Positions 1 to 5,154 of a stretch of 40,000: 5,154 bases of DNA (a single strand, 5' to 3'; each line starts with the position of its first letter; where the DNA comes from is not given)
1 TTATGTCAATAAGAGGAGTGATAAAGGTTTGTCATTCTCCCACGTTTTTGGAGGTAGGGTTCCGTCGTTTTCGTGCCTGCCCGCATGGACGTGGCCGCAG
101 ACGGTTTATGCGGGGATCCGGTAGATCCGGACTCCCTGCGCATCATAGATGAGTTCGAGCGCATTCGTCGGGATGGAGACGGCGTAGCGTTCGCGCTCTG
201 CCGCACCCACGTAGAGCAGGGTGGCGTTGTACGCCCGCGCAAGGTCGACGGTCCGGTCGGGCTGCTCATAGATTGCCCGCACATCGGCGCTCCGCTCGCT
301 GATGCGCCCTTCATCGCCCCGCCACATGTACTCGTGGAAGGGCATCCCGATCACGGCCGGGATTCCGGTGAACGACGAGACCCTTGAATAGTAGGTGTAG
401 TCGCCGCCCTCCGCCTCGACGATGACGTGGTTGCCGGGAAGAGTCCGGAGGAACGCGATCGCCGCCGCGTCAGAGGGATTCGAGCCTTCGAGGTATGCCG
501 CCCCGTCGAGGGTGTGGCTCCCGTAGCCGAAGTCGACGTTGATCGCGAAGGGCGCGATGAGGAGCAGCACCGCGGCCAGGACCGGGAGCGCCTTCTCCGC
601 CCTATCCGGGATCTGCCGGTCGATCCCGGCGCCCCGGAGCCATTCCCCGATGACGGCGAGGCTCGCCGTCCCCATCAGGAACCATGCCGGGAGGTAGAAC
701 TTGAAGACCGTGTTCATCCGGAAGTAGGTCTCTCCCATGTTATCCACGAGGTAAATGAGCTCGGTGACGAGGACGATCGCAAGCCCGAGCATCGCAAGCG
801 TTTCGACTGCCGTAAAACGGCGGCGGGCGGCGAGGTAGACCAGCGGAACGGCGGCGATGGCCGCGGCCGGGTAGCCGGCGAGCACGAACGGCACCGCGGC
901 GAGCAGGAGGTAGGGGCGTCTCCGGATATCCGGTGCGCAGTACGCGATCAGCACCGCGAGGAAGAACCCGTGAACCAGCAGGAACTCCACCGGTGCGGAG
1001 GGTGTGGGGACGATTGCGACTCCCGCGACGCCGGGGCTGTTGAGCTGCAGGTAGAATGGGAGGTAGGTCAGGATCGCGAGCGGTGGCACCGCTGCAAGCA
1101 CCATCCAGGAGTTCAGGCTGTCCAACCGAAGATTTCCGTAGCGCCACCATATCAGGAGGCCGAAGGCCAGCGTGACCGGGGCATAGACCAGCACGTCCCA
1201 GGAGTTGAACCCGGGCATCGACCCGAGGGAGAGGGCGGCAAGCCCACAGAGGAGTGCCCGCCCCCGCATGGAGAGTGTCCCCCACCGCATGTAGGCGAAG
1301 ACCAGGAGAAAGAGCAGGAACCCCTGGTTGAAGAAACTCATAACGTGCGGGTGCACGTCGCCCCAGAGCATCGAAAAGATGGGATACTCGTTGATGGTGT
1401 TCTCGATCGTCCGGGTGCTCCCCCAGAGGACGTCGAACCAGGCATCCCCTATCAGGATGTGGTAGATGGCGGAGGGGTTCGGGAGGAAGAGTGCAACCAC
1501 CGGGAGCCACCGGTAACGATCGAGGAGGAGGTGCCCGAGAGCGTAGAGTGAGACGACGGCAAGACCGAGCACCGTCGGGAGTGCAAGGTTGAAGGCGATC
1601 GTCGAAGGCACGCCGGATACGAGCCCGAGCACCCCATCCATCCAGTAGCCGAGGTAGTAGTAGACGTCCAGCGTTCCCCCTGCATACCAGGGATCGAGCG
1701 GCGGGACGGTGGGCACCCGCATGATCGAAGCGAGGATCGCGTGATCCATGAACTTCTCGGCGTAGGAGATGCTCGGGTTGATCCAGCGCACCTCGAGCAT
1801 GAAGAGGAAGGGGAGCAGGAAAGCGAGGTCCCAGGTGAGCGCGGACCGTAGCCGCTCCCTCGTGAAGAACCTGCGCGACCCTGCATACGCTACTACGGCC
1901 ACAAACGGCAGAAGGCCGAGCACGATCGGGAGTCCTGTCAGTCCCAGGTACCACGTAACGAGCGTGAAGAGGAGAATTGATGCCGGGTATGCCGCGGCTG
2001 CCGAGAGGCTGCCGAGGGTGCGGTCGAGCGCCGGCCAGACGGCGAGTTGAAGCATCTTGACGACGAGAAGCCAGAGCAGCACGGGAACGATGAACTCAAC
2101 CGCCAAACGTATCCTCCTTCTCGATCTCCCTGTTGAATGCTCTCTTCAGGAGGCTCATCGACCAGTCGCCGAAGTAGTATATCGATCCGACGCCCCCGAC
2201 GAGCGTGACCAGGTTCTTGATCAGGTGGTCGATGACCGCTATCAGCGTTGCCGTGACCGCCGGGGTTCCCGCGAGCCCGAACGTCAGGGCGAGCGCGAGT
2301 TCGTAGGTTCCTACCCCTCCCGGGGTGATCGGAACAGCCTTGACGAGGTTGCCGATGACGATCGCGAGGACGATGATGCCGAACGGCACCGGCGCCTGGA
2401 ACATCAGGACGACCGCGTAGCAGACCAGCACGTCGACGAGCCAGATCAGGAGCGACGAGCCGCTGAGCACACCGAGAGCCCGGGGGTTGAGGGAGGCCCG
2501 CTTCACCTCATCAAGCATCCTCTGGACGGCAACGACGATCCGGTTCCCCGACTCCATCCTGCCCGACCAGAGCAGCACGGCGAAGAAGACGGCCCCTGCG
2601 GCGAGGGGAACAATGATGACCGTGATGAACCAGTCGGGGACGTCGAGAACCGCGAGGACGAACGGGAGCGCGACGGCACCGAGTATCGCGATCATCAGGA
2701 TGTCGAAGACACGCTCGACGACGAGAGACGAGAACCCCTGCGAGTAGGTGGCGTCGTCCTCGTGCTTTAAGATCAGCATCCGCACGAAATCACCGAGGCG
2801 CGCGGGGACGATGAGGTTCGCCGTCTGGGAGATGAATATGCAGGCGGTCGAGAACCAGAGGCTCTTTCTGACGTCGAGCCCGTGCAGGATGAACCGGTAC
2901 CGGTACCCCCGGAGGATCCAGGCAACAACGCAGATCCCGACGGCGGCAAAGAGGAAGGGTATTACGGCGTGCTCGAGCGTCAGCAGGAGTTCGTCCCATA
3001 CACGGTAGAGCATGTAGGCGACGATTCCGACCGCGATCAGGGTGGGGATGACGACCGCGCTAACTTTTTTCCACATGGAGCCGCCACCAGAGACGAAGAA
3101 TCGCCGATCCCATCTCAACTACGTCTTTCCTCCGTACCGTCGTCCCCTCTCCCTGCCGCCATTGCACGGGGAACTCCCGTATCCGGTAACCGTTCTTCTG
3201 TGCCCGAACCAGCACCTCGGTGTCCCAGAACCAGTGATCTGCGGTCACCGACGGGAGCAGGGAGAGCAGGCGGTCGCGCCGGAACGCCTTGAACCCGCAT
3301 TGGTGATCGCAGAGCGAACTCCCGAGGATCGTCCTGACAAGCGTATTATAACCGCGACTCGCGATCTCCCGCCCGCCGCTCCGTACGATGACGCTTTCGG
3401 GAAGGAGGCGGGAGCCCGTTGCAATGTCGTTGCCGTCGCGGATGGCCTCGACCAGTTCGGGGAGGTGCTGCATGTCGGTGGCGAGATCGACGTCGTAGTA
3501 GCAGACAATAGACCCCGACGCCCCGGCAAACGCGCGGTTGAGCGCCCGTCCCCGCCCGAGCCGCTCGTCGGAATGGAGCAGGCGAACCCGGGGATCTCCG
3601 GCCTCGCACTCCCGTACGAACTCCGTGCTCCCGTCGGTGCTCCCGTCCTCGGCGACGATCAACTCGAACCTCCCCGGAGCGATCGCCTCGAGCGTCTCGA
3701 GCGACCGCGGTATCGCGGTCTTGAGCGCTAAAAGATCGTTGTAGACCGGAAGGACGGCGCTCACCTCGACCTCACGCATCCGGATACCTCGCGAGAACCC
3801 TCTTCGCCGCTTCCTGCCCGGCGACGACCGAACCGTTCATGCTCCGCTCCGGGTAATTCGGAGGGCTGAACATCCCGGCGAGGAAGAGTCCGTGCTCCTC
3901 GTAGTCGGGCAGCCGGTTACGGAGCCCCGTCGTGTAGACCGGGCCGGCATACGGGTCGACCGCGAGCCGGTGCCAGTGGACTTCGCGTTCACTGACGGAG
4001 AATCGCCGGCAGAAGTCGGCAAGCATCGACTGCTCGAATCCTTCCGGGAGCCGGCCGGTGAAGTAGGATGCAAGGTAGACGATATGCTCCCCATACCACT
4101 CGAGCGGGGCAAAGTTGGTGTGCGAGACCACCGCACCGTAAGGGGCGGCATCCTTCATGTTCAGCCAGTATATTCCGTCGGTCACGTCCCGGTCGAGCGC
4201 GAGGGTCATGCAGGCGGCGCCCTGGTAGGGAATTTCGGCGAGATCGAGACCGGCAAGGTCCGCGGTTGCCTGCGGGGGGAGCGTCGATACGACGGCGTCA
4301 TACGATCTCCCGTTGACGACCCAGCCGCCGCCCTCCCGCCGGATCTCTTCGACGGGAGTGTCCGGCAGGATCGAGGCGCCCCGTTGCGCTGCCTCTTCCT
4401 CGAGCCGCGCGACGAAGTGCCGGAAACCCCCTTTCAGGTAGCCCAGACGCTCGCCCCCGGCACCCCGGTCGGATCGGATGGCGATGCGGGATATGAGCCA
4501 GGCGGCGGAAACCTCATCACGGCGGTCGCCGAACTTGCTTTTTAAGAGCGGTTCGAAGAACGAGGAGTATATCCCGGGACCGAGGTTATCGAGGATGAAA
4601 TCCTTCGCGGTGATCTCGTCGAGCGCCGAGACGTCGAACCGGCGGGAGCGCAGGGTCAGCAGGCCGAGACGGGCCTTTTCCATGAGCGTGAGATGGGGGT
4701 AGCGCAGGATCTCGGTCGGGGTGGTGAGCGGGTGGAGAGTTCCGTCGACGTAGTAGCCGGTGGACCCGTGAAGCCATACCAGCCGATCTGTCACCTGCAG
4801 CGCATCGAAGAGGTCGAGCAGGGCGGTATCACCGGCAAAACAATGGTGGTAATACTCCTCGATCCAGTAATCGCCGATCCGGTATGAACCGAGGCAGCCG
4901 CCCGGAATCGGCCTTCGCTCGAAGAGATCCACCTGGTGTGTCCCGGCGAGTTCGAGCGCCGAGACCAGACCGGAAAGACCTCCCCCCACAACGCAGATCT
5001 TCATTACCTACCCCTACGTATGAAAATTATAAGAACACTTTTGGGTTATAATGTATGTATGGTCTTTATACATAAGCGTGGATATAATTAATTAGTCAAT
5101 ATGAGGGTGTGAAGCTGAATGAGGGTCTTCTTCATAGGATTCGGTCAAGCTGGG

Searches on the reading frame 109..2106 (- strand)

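Call 59: search_protein_families(library=pfam, proteins=[window:109-2106:-], max_evalue=0.0001)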
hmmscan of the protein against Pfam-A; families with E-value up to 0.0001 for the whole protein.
window:109-2106:- (666 aa): 1 family
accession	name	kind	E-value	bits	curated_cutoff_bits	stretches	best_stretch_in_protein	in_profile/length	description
PF10060.15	DUF2298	-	1e-109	368.1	27.8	1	46-477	1-487/488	Uncharacterized membrane protein (DUF2298)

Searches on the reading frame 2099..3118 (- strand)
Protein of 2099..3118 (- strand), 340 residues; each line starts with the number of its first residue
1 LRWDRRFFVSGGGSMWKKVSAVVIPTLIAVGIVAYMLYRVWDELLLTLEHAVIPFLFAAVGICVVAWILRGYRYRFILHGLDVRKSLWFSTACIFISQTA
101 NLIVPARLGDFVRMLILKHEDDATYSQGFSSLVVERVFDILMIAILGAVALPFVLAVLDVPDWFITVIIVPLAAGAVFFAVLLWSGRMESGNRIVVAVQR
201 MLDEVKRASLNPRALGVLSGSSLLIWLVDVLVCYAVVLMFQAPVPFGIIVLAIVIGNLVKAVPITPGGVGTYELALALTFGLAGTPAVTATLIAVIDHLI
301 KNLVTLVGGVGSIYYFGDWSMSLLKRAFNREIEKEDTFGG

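Call 59: search_protein_families(library=pfam, proteins=[window:2099-3118:-], max_evalue=0.0001)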
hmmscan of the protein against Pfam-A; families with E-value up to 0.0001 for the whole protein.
window:2099-3118:- (340 aa): 1 family
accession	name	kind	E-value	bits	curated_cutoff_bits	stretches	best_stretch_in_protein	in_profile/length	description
PF03706.18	LPG_synthase_TM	-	1.1e-55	189.7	33.4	1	27-308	6-302/302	Lysylphosphatidylglycerol synthase TM region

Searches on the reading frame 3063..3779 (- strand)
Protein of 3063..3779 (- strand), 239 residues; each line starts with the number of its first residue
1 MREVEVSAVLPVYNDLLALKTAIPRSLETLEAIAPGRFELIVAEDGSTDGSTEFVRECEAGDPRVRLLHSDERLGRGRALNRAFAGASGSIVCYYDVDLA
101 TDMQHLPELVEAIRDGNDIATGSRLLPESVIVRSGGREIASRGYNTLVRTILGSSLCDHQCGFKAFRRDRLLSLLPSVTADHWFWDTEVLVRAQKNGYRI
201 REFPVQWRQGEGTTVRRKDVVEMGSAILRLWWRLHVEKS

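Call 59: search_protein_families(library=pfam, proteins=[window:3063-3779:-], max_evalue=0.0001)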
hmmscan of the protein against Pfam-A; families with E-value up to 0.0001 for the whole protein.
window:3063-3779:- (239 aa): 1 family
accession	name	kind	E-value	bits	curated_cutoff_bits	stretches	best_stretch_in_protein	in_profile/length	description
PF00535.33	Glycos_transf_2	-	4.7e-26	92.1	23.3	1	7-169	1-162/168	Glycosyl transferase family 2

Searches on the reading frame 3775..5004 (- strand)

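Call 59: search_protein_families(library=pfam, proteins=[window:3775-5004:-], max_evalue=0.0001)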
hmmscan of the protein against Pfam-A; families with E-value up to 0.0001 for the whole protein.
window:3775-5004:- (410 aa): 3 families
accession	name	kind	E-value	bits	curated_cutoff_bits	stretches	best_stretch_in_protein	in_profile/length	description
PF01593.30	Amino_oxidase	-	1.8e-28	100.4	19.8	1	10-404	1-443/443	Flavin containing amine oxidoreductase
PF01266.30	DAO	-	4.5e-14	53.2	27.9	2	195-377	149-333/353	FAD dependent oxidoreductase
PF13450.12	NAD_binding_8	-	5.2e-11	43.1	21.9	1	5-69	1-68/68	NAD(P)-binding Rossmann-like domain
